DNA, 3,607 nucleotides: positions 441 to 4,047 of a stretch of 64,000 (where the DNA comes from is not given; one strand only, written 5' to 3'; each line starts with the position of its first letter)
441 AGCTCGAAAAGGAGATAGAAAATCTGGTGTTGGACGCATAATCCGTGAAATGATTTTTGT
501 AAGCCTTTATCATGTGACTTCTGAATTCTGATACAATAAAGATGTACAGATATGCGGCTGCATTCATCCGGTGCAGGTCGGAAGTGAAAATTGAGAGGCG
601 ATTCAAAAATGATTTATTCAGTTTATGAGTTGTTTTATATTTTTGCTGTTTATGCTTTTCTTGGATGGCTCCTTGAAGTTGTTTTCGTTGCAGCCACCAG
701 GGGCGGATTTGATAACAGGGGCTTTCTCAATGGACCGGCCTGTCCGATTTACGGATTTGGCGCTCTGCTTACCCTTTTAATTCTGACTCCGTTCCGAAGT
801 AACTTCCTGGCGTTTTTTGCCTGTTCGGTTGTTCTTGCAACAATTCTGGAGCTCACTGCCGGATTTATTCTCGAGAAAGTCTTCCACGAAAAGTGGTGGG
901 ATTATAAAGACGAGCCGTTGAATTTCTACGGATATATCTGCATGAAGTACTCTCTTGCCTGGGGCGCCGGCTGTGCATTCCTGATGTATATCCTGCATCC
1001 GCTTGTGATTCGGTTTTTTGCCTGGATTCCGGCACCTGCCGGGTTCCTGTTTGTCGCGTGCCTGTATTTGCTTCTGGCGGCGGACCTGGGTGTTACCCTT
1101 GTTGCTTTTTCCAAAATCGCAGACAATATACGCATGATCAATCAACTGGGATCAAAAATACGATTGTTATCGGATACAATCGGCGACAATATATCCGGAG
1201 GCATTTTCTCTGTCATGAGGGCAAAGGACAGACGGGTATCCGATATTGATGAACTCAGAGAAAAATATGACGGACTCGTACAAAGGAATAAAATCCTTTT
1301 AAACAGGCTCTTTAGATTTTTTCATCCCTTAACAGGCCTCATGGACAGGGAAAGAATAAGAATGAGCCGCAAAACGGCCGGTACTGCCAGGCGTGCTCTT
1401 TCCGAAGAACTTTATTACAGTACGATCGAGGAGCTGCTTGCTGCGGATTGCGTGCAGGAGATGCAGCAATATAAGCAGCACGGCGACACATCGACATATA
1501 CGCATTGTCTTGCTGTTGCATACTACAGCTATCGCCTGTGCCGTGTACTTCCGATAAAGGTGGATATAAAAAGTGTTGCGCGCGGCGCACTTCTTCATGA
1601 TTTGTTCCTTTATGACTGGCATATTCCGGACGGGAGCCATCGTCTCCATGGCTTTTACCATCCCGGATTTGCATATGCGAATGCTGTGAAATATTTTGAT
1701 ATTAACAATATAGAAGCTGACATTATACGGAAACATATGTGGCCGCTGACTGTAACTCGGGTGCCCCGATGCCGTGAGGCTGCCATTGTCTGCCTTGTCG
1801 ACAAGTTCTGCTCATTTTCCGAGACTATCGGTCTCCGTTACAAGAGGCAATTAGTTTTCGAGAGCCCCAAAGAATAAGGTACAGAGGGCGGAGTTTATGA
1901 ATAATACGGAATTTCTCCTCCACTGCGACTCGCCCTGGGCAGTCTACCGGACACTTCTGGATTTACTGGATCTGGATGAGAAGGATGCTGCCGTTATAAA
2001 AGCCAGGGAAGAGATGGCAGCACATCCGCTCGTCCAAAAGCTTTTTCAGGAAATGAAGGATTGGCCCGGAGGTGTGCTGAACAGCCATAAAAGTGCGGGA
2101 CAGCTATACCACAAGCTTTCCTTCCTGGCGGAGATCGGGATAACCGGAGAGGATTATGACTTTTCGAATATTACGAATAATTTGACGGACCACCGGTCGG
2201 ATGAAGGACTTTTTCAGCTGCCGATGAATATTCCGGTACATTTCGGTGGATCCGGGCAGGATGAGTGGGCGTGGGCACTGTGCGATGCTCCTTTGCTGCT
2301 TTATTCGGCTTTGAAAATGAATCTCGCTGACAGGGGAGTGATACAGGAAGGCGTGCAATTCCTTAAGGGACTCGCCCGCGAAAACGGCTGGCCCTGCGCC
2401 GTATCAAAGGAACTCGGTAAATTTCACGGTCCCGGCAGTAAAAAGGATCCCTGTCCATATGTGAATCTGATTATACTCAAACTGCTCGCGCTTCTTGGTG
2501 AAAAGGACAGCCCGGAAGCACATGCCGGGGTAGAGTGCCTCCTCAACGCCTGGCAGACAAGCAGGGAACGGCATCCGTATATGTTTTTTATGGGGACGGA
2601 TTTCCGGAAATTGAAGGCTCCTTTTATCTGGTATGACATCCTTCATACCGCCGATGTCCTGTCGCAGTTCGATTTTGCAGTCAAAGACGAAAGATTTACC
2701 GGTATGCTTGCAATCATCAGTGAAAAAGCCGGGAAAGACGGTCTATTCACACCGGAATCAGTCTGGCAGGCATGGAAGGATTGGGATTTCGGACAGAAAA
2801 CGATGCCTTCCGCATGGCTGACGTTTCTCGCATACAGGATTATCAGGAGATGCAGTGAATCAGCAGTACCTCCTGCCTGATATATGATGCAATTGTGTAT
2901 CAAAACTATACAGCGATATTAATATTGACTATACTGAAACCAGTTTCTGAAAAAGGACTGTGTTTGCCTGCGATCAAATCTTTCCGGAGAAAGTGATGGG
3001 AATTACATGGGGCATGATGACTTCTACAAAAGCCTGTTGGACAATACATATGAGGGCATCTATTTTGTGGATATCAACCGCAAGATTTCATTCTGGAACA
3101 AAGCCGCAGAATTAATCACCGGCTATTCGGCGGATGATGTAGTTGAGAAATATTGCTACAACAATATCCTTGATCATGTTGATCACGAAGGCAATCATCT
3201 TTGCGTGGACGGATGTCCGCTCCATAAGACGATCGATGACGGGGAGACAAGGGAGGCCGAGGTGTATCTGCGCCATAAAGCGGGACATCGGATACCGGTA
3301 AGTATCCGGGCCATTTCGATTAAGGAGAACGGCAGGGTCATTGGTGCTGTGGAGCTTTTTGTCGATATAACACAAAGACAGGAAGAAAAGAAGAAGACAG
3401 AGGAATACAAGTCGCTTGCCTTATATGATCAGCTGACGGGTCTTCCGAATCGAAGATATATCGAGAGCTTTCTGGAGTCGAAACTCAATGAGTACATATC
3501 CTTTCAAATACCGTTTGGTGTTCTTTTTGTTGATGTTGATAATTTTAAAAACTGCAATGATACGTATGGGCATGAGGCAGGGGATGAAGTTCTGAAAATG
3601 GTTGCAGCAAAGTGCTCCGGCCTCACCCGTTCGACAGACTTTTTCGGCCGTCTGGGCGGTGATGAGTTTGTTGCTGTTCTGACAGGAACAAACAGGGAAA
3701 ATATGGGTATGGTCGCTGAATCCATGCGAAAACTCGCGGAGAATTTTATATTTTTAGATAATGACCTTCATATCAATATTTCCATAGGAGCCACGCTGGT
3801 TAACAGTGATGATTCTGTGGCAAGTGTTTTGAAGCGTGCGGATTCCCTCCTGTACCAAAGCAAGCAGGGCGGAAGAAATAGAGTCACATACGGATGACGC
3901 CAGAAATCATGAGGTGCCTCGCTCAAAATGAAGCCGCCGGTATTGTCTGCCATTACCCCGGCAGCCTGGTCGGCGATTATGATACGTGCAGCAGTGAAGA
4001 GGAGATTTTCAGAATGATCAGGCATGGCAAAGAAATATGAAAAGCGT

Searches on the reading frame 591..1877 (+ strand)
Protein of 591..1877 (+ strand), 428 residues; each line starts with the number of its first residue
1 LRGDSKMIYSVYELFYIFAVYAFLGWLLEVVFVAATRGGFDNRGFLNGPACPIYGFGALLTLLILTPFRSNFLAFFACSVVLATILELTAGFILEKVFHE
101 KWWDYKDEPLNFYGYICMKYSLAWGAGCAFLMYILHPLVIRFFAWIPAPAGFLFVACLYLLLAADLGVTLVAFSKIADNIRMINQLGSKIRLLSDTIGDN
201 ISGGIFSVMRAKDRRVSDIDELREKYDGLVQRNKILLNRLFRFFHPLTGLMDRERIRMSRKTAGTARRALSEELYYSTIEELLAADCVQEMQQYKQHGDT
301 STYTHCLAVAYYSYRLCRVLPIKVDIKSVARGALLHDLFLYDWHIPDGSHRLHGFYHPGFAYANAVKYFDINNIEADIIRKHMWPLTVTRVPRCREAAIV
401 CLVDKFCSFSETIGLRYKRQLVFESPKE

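Call 56: search_protein_families(library=pfam, proteins=[window:591-1877:+], max_evalue=0.001)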
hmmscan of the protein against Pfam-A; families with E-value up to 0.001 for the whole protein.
window:591-1877:+ (428 aa): 2 families
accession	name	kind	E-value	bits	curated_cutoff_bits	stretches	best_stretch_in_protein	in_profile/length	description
PF06541.16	ABC_trans_CmpB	-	7.2e-49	166.2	25.9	1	17-169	2-150/151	Putative ABC-transporter type IV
PF01966.28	HD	-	3.6e-06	27.7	22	1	302-406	1-113/116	HD domain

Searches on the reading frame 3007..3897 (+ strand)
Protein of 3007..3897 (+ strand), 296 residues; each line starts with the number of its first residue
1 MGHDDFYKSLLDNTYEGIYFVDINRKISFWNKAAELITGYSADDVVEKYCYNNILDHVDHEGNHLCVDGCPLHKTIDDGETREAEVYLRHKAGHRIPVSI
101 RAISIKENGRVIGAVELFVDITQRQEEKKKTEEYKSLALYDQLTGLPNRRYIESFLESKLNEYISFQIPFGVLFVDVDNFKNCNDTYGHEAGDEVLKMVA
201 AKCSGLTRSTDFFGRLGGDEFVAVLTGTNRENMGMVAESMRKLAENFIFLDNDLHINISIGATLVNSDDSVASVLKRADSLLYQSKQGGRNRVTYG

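Call 56: search_protein_families(library=pfam, proteins=[window:3007-3897:+], max_evalue=0.001)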
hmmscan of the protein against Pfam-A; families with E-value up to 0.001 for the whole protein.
window:3007-3897:+ (296 aa): 8 families
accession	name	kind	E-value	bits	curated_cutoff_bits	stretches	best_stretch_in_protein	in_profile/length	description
PF00990.26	GGDEF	-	4.7e-43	147.2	23.8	1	138-292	1-161/161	Diguanylate cyclase, GGDEF domain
PF13426.13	PAS_9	-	2.9e-13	50.4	27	1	17-123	3-103/103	PAS domain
PF00989.32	PAS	-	8.9e-09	35.8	22.6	1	6-54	2-50/113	PAS fold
PF08448.16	PAS_4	-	4.6e-08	33.7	23.1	1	11-125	1-109/110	PAS fold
PF13188.13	PAS_8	-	1.8e-07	31.3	21.8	1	6-59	2-51/65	PAS domain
PF13596.12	PAS_10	-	6.3e-05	24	22.1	1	8-122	2-106/106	PAS domain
PF08447.18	PAS_3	-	0.00011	22.9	25.6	1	28-113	2-84/89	PAS fold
PF22335.1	Cas10-Cmr2_palm2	-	0.00079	20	27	0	217-294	58-133/133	Cas10/Cmr2, second palm domain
